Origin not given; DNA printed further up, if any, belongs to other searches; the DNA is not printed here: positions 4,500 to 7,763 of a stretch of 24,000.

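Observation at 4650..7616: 988-aa primase-polymerase (AEP) + SF2 DEAH helicase + unknown-domain fusion as the main cargo of a tRNA islet: candidate uncharacterised defence/conflict effector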

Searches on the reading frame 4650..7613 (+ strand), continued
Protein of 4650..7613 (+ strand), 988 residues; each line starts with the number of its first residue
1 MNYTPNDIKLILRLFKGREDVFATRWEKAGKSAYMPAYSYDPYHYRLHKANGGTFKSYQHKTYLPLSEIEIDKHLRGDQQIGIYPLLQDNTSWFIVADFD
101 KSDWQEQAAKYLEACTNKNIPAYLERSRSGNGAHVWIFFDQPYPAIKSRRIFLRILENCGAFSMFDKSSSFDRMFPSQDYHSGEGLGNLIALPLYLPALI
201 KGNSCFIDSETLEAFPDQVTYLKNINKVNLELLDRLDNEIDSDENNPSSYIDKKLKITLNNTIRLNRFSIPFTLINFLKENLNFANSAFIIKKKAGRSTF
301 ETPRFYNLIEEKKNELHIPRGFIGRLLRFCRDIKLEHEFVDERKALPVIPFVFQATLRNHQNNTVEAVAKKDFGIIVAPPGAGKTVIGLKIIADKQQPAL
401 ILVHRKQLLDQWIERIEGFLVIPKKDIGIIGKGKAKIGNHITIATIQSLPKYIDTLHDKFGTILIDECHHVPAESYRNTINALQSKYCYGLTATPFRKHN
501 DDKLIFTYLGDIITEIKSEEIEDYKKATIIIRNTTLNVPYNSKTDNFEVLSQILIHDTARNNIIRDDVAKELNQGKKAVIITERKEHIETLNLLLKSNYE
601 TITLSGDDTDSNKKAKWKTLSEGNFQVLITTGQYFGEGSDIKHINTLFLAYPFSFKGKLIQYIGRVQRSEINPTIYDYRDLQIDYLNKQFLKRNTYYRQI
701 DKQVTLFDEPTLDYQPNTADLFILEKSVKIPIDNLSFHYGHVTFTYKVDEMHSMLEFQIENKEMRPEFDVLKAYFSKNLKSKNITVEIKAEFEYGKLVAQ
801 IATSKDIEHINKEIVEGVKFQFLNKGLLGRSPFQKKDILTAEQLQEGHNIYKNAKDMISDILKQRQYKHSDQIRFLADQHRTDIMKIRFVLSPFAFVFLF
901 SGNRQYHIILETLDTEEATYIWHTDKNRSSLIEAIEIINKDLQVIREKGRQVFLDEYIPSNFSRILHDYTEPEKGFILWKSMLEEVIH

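Call 114: search_protein_families(library=padloc, alignment_id=A6, max_evalue=0.00001)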
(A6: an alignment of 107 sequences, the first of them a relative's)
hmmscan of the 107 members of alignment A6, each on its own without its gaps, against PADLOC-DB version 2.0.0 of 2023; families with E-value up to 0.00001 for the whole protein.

A. member 1, L001:600-998:+ (133 aa): 2 families
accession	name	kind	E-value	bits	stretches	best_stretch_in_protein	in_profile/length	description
PDLC04775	PDC-M69A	-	1.2e-07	30.2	1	5-101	6-105/113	-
PDLC02926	HTH_VI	-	3.8e-07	28.3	1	7-71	2-67/92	-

B. families by the number of members that match (of 107 scanned): 242 families (the first 25 are shown)
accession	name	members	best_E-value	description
PDLC03802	RTasHel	2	3.8e-121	DRT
PDLC00114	GajB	2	8.2e-113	UrvD helicase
PDLC00132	GajB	2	1.1e-109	UrvD helicase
PDLC00117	GajB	2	9.5e-84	UrvD helicase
PDLC00103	GajB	2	3.4e-59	UrvD helicase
PDLC04135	mad3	2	9.4e-58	mads_3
PDLC00127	GajB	2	7.2e-56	UrvD helicase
PDLC00119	GajB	2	2.9e-52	UrvD helicase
PDLC00123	GajB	2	2.2e-51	UrvD helicase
PDLC00130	GajB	2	3.5e-47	UrvD helicase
PDLC00104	GajB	2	2.7e-44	UrvD helicase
PDLC00112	GajB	2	2.6e-38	UrvD helicase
PDLC00135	GajB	2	2.1e-30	UrvD helicase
PDLC01087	C3a187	2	1.6e-20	NERD+UvrD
PDLC02980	AriA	2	2.8e-20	-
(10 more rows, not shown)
